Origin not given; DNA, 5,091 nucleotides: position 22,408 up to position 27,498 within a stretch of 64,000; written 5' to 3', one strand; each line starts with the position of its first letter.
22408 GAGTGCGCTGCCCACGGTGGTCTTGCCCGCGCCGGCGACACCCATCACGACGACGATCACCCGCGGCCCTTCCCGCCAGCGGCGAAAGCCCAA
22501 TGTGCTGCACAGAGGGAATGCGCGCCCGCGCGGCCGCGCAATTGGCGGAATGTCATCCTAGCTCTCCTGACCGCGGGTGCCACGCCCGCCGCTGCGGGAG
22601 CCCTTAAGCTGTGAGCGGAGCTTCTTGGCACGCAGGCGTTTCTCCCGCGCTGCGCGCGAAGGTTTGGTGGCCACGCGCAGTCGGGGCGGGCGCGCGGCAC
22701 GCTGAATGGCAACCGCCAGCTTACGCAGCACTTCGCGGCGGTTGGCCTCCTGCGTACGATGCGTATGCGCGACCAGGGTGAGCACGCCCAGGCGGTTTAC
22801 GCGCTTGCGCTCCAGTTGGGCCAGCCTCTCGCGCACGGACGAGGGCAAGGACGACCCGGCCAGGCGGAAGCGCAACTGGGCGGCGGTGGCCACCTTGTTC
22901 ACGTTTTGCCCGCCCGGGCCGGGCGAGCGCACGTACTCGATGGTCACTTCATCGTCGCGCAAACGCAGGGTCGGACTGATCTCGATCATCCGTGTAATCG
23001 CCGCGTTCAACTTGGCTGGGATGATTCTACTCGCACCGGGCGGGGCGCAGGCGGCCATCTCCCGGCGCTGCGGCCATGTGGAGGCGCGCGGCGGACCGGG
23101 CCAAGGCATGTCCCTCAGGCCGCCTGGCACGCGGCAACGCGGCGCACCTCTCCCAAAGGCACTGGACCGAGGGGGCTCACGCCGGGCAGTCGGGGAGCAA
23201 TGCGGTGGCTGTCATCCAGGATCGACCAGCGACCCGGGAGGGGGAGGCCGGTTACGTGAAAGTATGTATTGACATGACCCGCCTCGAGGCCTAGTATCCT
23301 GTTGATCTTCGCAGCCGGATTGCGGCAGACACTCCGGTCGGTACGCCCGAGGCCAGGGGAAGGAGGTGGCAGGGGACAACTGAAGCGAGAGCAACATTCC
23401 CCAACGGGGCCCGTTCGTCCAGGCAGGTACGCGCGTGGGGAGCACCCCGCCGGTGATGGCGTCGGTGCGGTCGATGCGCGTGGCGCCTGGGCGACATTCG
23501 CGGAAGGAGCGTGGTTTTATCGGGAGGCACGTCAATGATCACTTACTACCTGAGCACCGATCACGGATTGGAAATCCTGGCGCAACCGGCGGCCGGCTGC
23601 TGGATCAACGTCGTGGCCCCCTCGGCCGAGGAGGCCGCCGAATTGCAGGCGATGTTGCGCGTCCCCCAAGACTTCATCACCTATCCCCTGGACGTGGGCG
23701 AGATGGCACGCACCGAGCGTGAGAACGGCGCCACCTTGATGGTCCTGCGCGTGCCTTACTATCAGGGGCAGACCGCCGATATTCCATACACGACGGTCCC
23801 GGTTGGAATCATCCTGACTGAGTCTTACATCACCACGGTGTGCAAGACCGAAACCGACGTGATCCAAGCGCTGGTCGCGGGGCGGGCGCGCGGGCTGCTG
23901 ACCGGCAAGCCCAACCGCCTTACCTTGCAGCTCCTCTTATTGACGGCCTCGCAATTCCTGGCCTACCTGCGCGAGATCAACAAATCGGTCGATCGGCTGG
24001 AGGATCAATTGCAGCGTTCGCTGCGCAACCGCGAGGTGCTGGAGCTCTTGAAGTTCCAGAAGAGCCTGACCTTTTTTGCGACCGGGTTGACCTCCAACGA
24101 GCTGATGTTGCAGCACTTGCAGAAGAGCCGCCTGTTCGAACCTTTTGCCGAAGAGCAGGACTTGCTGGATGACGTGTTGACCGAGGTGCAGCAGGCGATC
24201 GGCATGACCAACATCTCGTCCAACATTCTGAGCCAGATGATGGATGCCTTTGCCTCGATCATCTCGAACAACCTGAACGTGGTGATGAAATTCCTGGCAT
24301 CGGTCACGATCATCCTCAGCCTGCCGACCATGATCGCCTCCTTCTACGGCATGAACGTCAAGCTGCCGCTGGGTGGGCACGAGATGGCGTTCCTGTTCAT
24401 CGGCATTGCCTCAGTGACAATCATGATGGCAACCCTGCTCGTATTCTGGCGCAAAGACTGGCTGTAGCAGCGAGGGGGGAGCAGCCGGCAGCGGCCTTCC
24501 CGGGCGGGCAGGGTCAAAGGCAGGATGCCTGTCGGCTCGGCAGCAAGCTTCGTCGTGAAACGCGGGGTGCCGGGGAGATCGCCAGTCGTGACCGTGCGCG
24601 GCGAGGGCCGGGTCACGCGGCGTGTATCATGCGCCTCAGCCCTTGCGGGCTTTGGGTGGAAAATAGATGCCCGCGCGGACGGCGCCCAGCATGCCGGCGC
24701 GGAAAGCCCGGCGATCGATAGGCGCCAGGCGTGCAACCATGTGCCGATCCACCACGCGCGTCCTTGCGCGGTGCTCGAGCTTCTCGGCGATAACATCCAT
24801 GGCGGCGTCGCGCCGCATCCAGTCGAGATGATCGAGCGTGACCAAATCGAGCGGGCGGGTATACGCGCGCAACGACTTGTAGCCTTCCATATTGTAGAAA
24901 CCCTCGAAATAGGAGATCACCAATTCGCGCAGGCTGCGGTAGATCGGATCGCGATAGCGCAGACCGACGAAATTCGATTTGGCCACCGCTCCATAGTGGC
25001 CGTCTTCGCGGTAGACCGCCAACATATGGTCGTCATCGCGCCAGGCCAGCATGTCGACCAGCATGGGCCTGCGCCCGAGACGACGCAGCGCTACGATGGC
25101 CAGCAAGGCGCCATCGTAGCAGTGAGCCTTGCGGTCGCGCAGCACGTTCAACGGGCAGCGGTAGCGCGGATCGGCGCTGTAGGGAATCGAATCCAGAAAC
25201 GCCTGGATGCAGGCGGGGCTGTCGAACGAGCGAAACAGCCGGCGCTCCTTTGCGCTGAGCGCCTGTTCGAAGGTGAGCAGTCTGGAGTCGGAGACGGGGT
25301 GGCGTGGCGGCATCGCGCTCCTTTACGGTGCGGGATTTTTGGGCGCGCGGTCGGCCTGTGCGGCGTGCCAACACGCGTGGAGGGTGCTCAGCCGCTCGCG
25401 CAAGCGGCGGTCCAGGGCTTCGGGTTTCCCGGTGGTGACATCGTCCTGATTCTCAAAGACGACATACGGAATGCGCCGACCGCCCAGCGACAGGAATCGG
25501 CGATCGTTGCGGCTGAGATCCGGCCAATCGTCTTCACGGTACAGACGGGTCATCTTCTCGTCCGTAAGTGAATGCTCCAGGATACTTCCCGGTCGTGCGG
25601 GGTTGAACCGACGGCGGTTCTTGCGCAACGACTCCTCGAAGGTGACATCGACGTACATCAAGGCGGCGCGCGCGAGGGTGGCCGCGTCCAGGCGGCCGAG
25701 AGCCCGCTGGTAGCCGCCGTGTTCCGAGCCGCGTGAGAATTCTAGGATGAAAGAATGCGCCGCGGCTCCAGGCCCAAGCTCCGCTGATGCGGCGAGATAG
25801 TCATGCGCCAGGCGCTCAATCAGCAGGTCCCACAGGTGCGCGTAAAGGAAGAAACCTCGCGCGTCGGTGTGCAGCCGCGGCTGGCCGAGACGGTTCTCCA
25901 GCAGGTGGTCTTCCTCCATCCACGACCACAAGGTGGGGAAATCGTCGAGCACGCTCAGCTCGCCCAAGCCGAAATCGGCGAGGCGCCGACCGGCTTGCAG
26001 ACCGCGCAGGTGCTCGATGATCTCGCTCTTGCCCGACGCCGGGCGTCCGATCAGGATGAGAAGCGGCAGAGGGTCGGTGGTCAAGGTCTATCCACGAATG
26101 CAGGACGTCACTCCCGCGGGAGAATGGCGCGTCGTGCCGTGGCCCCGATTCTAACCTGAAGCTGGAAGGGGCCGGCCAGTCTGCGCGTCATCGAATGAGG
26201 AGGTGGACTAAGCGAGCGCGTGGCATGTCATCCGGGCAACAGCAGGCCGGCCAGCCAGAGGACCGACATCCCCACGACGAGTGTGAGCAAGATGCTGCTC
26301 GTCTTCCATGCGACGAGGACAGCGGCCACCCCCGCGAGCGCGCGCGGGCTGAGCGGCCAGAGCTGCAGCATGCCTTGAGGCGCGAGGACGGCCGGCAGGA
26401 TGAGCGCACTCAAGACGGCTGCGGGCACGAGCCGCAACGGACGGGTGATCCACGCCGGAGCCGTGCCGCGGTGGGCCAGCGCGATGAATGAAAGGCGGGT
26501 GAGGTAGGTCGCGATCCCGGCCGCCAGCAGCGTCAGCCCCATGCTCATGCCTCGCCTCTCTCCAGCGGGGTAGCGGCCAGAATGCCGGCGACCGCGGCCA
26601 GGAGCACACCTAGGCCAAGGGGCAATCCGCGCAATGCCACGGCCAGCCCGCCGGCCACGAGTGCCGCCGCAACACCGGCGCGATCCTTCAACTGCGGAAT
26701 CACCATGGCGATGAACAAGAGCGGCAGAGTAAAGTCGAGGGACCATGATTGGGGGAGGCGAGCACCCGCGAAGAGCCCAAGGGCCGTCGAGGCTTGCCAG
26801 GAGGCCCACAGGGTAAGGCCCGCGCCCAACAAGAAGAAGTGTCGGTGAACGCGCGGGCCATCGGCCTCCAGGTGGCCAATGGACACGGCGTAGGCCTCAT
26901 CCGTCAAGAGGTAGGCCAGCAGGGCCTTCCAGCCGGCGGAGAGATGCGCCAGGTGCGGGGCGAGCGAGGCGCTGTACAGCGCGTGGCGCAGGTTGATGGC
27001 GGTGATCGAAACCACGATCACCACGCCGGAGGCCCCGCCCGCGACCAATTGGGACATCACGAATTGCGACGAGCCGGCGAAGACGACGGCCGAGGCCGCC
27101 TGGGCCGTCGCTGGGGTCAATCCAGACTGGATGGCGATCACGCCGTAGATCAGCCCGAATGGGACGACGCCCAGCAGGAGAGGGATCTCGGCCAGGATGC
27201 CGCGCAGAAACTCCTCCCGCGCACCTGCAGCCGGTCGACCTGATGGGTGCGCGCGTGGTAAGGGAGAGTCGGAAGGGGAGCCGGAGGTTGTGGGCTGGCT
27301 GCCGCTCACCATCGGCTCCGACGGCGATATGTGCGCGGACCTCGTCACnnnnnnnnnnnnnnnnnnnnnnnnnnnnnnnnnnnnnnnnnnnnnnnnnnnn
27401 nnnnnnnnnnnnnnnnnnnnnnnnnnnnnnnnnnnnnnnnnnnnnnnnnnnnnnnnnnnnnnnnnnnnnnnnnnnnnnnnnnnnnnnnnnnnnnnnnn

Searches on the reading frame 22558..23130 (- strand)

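Call 29: search_protein_families(library=pfam, proteins=[window:22558-23130:-], max_evalue=0.00001)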
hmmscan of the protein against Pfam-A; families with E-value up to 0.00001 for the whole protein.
window:22558-23130:- (190 aa): 1 family
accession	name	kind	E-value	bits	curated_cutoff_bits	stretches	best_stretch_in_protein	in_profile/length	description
PF00472.26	RF-1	-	1.6e-14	54.3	35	1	55-174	5-111/116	RF-1 domain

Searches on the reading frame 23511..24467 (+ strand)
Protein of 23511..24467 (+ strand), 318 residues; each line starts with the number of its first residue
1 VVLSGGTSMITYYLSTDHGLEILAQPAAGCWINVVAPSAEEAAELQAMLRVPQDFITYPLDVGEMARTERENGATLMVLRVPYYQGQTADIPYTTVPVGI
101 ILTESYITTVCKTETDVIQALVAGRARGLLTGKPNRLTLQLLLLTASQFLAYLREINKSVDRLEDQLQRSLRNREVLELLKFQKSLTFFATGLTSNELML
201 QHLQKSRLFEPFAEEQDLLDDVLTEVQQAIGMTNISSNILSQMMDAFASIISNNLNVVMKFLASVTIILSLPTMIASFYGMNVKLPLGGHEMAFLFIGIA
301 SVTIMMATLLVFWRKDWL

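Call 29: search_protein_families(library=pfam, proteins=[window:23511-24467:+], max_evalue=0.00001)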
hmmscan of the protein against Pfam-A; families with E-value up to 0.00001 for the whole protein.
window:23511-24467:+ (318 aa): 1 family
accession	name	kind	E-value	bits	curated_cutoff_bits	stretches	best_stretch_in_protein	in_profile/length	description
PF01544.23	CorA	-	5.1e-53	180.7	27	1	28-313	3-289/292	CorA-like Mg2+ transporter protein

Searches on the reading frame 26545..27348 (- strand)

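Call 30: search_protein_families(library=pfam, proteins=[window:26545-27348:-], max_evalue=0.00001)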
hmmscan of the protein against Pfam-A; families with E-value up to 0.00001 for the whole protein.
window:26545-27348:- (267 aa): 1 family
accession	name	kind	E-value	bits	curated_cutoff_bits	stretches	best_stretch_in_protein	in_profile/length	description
PF03591.19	AzlC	-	5.8e-38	130.9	32.1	1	56-196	1-135/137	AzlC protein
